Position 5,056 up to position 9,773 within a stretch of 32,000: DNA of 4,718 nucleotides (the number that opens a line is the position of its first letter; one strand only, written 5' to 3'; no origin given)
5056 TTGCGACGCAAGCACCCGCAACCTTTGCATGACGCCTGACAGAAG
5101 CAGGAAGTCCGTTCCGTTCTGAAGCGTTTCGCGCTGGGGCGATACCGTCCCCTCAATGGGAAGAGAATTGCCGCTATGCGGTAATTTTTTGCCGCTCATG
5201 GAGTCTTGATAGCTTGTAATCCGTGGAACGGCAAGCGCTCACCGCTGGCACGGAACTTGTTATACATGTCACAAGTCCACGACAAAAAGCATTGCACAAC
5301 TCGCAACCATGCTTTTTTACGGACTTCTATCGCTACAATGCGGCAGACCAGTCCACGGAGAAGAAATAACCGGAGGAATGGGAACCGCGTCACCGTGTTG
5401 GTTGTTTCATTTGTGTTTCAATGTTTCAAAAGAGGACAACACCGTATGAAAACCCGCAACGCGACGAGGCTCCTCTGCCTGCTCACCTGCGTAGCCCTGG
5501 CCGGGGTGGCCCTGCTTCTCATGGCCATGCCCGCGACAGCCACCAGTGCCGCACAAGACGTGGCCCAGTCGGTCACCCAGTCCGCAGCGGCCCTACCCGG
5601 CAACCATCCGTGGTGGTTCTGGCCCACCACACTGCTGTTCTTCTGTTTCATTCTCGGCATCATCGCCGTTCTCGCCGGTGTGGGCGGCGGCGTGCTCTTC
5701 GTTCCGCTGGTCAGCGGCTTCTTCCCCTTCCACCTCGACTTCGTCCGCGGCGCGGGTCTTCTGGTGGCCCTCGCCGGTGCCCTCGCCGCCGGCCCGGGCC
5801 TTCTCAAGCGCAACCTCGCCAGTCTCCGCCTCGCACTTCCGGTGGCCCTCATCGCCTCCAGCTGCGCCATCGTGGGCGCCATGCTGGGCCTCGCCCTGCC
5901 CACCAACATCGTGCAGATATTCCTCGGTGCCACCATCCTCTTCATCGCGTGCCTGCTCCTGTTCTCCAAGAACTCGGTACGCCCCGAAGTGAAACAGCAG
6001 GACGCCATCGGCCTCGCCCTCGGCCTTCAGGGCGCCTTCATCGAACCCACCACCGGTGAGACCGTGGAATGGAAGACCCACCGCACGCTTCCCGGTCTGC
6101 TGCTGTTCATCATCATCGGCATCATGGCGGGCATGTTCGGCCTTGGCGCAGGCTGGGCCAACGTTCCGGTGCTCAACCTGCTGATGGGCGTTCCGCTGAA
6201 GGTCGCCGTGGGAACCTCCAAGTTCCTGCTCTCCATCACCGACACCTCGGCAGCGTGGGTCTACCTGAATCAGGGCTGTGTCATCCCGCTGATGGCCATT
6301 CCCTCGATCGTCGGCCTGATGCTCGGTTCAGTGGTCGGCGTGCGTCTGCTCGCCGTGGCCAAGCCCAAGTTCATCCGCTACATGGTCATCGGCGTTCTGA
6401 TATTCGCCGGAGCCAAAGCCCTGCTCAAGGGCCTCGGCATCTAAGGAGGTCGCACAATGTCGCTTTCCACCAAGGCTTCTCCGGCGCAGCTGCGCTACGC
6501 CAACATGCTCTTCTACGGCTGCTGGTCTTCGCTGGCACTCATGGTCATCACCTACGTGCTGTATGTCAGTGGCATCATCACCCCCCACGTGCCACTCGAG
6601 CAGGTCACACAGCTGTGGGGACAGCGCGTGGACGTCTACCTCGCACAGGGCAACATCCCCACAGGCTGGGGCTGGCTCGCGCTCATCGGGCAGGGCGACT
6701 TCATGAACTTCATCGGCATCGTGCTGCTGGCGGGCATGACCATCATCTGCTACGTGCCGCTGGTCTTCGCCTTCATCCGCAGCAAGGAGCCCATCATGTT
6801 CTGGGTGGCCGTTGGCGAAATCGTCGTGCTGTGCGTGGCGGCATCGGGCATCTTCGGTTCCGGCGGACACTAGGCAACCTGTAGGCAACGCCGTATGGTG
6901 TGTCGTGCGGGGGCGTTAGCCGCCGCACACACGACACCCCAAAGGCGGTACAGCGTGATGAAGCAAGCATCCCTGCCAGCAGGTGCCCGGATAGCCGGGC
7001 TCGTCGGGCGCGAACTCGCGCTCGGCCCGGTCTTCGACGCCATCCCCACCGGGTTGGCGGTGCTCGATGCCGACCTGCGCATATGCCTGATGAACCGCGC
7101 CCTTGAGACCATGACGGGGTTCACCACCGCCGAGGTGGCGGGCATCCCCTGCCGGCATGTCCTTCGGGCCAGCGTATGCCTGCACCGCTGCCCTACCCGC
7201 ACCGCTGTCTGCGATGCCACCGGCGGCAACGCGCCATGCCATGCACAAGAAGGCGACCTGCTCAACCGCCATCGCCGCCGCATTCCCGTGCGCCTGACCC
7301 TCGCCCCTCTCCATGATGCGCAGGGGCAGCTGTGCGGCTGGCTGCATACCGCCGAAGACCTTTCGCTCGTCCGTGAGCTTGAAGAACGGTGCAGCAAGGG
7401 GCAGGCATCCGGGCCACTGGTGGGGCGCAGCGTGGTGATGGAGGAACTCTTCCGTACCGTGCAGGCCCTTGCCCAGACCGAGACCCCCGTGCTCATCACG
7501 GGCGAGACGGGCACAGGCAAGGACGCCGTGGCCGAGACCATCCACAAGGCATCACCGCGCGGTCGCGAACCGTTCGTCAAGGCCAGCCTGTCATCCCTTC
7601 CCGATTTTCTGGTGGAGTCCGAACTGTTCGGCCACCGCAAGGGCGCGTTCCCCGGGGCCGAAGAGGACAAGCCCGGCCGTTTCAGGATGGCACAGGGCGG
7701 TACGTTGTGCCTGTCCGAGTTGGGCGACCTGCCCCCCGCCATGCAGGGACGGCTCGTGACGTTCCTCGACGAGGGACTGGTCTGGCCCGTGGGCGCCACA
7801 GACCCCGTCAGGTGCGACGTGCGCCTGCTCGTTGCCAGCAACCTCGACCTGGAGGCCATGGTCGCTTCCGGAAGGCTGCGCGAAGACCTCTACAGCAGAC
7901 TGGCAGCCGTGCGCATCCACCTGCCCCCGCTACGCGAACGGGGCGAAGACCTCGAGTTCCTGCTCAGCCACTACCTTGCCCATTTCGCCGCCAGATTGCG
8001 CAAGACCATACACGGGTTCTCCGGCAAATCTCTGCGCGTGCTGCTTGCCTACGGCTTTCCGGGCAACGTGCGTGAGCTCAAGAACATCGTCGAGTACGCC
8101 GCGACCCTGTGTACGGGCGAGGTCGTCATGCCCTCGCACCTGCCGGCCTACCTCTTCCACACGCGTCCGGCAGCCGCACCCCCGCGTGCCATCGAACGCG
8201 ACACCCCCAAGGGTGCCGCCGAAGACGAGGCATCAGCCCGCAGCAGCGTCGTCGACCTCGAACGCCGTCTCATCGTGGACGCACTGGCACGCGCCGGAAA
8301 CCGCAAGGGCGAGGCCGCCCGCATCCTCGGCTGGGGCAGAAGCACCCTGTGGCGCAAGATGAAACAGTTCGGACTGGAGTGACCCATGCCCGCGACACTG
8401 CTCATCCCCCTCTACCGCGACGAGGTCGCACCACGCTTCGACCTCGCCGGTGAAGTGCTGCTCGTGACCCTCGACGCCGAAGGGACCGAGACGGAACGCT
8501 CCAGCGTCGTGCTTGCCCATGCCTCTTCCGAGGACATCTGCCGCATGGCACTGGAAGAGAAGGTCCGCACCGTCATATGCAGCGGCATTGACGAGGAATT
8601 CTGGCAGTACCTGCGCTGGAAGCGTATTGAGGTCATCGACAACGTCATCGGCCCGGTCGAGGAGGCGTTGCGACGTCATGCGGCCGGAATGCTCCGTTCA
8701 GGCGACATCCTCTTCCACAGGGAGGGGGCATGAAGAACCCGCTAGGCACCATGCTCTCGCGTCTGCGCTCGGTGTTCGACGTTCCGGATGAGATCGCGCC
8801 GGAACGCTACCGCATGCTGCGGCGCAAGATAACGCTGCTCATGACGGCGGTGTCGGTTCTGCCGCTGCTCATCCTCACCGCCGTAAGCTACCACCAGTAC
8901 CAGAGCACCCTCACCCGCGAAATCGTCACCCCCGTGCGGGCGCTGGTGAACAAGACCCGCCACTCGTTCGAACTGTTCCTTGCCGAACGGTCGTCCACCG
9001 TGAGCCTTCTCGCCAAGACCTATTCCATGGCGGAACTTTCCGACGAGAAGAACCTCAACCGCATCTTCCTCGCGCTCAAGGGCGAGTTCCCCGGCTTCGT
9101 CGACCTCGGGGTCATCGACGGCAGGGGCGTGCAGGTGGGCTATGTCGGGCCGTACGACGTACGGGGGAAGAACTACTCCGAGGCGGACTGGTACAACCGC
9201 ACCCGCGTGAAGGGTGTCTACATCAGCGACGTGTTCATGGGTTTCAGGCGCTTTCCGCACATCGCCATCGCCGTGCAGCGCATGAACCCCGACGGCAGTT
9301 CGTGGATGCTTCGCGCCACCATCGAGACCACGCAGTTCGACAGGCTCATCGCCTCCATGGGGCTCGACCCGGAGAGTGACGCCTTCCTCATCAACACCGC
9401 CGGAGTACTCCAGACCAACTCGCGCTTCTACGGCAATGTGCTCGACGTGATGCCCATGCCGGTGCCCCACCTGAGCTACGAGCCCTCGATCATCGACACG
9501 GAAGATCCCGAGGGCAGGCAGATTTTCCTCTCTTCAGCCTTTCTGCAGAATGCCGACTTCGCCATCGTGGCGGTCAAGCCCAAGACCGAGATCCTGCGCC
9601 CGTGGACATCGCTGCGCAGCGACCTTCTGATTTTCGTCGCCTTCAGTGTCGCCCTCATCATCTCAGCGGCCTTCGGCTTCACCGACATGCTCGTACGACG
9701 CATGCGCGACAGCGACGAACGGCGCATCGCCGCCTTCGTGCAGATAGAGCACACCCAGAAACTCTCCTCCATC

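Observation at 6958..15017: Nine-gene sensory cluster with three kinases, one pseudo-kinase and four receiver domains, none fused to an output domain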

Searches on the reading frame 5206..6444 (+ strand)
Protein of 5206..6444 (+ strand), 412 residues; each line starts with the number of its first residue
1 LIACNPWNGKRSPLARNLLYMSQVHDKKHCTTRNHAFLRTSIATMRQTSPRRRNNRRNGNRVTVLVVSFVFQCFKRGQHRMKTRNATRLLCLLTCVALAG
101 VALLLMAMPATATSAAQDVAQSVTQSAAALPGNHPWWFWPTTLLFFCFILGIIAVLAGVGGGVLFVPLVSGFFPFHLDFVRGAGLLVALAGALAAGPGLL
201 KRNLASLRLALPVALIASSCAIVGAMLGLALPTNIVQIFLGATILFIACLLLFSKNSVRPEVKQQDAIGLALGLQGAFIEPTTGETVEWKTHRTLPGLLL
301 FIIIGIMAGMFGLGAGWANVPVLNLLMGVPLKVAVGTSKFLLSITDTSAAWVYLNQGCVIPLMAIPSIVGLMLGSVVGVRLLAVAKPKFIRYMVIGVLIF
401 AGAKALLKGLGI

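Call 6: search_protein_families(library=pfam, proteins=[window:5206-6444:+], max_evalue=0.001)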
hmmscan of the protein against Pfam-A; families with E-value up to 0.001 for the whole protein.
window:5206-6444:+ (412 aa): 1 family
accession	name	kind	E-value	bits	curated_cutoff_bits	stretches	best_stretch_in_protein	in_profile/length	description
PF01925.25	TauE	-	4.1e-36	125.3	32.6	1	143-404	1-236/237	Sulfite exporter TauE/SafE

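Call 60: search_protein_families(library=ncbifam, proteins=[window:5446-6444:+], max_evalue=0.001)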
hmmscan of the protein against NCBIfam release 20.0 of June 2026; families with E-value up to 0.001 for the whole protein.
window:5446-6444:+ (332 aa): 0 families

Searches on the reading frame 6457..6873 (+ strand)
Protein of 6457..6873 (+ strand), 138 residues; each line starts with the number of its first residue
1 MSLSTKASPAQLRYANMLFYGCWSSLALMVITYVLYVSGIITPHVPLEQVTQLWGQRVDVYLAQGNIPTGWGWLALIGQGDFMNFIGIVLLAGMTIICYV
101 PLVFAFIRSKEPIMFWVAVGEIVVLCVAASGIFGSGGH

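Call 6: search_protein_families(library=pfam, proteins=[window:6457-6873:+], max_evalue=0.001)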
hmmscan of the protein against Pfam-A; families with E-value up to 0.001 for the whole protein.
window:6457-6873:+ (138 aa): 0 families

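Call 35: search_protein_families(library=pfam, proteins=[window:6457-6873:+], max_evalue=0.1)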
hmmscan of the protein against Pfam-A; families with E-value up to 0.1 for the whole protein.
window:6457-6873:+ (138 aa): 0 families

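Call 60: search_protein_families(library=ncbifam, proteins=[window:6457-6873:+], max_evalue=0.001)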
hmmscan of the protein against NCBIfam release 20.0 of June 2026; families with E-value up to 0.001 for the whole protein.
window:6457-6873:+ (138 aa): 0 families

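Call 64: find_homologous_proteins(query=window:6457-6873:+, max_evalue=0.001)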
Query window:6457-6873:+ (138 aa): 195 proteins with E <= 0.001 among 210 candidates; the best 120 are listed.
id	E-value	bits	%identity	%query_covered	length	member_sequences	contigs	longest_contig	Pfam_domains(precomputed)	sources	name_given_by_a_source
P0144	2.2e-84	299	99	100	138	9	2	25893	-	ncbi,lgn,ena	-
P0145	5.4e-81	288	94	100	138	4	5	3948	-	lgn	-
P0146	3.5e-69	249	75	100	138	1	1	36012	-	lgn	-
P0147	8.1e-62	225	72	98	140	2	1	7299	-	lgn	-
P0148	1.8e-61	224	72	98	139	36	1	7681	-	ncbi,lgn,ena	-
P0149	2.2e-58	214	75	88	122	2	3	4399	-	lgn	-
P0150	2.6e-58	214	69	98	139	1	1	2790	-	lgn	-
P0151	5.2e-58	213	68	99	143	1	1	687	-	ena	-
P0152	8.6e-58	212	68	98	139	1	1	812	-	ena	-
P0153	8.7e-58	212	68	98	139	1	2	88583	-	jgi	jgi:hypothetical protein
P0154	9.2e-58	212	68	98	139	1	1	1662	-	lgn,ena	-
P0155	1.0e-57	212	68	98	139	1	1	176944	-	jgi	jgi:hypothetical protein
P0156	1.7e-57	211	68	100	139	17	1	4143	-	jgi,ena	jgi:hypothetical protein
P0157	7.1e-57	209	67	98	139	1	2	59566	-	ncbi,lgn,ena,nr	ncbi:MAG TPA: DUF1634 domain-containing protein [Solidesulfovibrio magneticus]|nr:DUF1634 domain-con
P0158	3.8e-56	207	65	99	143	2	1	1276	-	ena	-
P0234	1.4e-41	160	55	96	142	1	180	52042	-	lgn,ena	-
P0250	2.6e-41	159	49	91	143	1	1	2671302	-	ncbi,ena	-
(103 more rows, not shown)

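Call 66: find_encoding_contigs(protein=P0157, flank=10000, max_places=1)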
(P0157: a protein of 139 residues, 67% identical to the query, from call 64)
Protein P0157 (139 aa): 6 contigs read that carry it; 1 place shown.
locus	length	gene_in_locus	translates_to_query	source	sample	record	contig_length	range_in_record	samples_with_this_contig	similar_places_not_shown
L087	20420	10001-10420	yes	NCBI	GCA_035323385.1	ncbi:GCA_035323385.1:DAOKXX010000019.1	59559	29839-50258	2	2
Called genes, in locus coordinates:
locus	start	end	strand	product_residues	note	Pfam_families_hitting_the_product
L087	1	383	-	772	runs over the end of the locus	PF05226:CHASE2, PF00211:Guanylate_cyc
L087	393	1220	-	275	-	-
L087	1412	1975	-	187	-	-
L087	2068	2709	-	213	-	PF00515:TPR_1 (faint), PF07719:TPR_2 (faint), PF13181:TPR_8 (faint), PF13428:TPR_14 (faint), PF13432:TPR_16, PF13414:TPR_11 (faint), PF14559:TPR_19 (weak), PF13431:TPR_17 (faint)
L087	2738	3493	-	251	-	-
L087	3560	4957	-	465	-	-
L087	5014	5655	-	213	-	-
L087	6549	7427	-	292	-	PF04773:FecR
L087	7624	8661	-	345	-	PF00158:Sigma54_activat, PF14532:Sigma54_activ_2, PF25601:AAA_lid_14, PF02954:HTH_8 (weak)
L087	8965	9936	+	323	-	PF01925:TauE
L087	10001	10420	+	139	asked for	-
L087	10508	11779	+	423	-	PF00158:Sigma54_activat, PF14532:Sigma54_activ_2, PF25601:AAA_lid_14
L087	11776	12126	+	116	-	PF02579:Nitro_FeMo-Co (weak)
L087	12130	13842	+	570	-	PF02743:dCache_1, PF00512:HisKA (weak), PF02518:HATPase_c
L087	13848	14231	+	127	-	PF00072:Response_reg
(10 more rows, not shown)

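Call 67: find_encoding_contigs(protein=P0250, flank=10000, max_places=1)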
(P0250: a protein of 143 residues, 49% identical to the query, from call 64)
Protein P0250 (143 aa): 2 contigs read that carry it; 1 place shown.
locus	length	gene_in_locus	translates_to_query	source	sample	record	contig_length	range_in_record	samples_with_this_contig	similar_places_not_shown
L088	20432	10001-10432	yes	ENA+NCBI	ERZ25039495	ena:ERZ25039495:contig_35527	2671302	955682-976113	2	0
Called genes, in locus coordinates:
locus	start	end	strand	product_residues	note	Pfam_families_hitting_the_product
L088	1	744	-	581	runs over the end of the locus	PF02874:ATP-synt_ab_N, PF16886:ATP-synt_ab_Xtn, PF00006:ATP-synt_ab, PF22919:ATP-synt_VA_C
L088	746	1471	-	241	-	PF10962:DUF2764, PF01992:vATP-synt_AC39 (weak)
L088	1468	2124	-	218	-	PF01991:vATP-synt_E (faint)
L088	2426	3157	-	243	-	PF13085:Fer2_3, PF13183:Fer4_8, PF13534:Fer4_17 (weak)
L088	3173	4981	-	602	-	PF00890:FAD_binding_2, PF03486:HI0933_like (faint), PF07992:Pyr_redox_2 (faint), PF02910:Succ_DH_flav_C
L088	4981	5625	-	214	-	PF01127:Sdh_cyt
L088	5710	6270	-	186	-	PF05683:Fumerase_C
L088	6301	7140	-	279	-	PF05681:Fumerase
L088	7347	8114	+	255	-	PF01975:SurE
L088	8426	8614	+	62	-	PF09723:Zn_ribbon_8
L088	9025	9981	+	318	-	PF01925:TauE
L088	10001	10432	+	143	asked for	-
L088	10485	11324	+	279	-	PF00582:Usp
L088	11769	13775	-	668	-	PF00999:Na_H_Exchanger, PF02254:TrkA_N, PF02080:TrkA_C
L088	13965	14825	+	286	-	PF09339:HTH_IclR, PF01614:IclR_C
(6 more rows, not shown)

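Call 68: find_encoding_contigs(protein=P0234, flank=10000, max_places=1)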
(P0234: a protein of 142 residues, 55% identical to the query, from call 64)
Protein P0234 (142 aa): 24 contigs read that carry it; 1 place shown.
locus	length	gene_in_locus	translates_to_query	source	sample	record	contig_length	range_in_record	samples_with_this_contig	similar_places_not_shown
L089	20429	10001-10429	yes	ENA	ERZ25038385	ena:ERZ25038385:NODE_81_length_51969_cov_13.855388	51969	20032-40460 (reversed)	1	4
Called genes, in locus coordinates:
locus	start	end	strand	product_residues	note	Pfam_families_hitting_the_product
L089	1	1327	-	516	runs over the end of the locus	-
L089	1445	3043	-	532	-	PF00890:FAD_binding_2, PF01266:DAO, PF07992:Pyr_redox_2 (weak), PF13450:NAD_binding_8 (weak)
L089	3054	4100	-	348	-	PF02445:NadA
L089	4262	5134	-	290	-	PF02749:QRPTase_N, PF01729:QRPTase_C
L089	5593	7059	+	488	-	PF03448:MgtE_N, PF14841:FliG_M (faint), PF00571:CBS, PF01769:MgtE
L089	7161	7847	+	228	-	PF00072:Response_reg, PF00196:GerE, PF08281:Sigma70_r4_2 (weak)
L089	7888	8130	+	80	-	-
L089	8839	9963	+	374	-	PF01925:TauE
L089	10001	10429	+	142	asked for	-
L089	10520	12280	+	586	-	PF02743:dCache_1, PF00512:HisKA, PF02518:HATPase_c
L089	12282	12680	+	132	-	PF00072:Response_reg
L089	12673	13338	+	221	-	-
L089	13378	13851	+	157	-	PF00072:Response_reg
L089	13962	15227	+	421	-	PF00072:Response_reg, PF00512:HisKA (weak), PF02518:HATPase_c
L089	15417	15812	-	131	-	PF14539:DUF4442, PF20789:4HBT_3C (weak), PF13622:4HBT_3 (weak), PF03061:4HBT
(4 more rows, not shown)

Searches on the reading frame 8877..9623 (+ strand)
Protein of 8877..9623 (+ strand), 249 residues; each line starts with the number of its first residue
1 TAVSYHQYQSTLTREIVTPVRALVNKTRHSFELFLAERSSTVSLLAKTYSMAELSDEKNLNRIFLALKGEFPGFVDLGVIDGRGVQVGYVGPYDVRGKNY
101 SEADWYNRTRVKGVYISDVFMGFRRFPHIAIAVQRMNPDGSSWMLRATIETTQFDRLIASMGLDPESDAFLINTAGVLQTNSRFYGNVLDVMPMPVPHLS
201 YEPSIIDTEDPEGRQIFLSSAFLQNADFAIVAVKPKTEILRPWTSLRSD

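Call 69: search_solved_structures(query=window:8877-9623:+, max_evalue=1)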
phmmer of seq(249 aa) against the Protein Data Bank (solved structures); distinct sequences matched with E-value up to 1: 2.
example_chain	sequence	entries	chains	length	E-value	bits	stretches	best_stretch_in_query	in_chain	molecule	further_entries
6hdz_A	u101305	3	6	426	0.073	15.6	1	145-214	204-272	Serine--tRNA ligase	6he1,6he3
6n7f_A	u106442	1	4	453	0.37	13.3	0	96-135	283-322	Putative glutathione reductase (GR)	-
